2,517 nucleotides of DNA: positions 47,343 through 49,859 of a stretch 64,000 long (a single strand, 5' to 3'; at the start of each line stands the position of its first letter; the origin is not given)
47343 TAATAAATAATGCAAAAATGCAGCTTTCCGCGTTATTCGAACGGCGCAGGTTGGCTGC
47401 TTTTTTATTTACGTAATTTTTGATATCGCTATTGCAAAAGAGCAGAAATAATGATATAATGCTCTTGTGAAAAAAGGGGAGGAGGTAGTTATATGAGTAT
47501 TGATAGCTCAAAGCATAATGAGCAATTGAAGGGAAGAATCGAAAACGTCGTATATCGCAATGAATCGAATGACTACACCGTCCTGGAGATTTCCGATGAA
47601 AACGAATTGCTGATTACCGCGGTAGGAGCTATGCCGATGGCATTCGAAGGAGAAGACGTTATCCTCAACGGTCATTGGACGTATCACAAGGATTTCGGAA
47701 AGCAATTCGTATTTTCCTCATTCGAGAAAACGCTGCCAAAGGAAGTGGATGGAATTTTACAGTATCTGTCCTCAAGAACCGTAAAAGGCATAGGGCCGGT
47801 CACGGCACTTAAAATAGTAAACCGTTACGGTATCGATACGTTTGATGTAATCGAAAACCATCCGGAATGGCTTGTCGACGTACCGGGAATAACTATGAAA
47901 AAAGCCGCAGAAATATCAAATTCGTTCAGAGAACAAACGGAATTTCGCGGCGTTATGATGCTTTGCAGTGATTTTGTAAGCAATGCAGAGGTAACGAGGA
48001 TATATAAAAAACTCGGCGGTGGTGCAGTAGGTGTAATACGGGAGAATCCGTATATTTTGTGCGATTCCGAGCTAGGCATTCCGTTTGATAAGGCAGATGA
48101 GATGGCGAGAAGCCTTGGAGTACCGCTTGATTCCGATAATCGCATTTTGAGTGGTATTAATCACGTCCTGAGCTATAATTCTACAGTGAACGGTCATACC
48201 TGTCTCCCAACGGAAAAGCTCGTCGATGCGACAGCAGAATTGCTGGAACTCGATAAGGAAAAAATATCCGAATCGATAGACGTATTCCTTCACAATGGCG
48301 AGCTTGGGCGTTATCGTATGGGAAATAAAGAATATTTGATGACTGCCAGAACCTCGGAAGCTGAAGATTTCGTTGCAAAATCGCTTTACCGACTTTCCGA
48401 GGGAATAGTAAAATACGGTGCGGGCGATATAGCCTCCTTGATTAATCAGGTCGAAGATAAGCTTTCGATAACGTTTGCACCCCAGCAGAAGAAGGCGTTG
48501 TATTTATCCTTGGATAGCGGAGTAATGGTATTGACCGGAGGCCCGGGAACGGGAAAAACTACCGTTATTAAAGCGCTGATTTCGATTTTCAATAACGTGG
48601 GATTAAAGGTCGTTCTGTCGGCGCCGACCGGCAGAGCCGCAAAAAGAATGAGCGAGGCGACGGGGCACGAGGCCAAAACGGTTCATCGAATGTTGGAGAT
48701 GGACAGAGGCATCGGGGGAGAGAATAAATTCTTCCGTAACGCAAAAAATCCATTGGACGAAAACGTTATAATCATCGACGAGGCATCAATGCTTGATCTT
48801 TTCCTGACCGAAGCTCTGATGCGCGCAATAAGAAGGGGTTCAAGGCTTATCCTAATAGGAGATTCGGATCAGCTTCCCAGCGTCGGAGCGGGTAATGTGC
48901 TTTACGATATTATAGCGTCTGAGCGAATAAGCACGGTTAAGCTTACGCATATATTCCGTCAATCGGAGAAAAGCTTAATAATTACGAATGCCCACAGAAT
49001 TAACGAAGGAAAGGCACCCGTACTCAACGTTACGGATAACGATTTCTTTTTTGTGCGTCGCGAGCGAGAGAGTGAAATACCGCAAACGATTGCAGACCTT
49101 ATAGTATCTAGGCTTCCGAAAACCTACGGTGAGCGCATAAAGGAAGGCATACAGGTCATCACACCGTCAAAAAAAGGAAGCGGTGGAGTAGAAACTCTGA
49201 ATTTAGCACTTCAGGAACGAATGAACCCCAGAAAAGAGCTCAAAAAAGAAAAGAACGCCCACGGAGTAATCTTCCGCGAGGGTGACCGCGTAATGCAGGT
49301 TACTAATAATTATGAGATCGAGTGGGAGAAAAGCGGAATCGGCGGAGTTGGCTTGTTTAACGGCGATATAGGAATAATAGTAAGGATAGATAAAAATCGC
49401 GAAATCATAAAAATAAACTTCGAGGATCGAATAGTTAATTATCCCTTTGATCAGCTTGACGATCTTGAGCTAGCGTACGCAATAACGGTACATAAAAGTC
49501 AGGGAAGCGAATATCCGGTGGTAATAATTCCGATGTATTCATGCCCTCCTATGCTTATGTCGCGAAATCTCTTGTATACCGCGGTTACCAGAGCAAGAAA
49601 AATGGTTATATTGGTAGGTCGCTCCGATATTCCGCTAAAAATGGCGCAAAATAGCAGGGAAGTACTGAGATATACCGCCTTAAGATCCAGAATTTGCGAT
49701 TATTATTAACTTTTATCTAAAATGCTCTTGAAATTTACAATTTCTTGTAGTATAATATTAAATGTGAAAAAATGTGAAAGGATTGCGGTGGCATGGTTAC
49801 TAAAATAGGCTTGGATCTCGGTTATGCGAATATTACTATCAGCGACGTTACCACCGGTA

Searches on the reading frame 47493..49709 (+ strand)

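Call 45: search_protein_families(library=padloc, proteins=[window:47493-49709:+], max_evalue=0.00001)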
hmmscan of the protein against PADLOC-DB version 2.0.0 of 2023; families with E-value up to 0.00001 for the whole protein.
window:47493-49709:+ (738 aa): 16 families
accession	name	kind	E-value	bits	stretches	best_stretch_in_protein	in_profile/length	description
PDLC01734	typeIV_RecD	-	5.6e-83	277.5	1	173-736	169-742/763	RecD_0_IVD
PDLC05065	PDC-S68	-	6.8e-63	210.9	2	216-483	482-764/1221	-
PDLC05066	PDC-S68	-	8.5e-60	200.9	2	330-492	581-753/1202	-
PDLC05064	PDC-S68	-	7.5e-58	194.2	2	302-501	659-867/1273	-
PDLC01148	RecD_like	-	3.2e-57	192.3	1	180-720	169-691/719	RecD/Tra ATPase fused to N-terminal HHH domain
PDLC04475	PDC-M16A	-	8.3e-34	115.1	2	337-645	26-344/721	-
PDLC04476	PDC-M16A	-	1.4e-33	114.2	3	337-434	19-128/691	-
PDLC04472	PDC-M16A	-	8.9e-31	105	2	342-647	240-555/930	-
PDLC05035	PDC-S53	-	2.4e-21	73.6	2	287-496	457-651/900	-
PDLC04474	PDC-M16A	-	7.4e-18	62.4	1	330-434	218-334/917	-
PDLC03924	MkoC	-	6.7e-08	29.1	0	665-726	892-960/1136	-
PDLC03920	MkoA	-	1.7e-07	27.9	0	328-364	616-653/1112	-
PDLC00123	GajB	-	1e-06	25.7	0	326-364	3-38/540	UrvD helicase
PDLC01087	C3a187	-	4.1e-06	23.9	0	663-709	500-543/559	NERD+UvrD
PDLC04140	mad8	-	5.8e-06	24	0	335-479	19-132/314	mads_8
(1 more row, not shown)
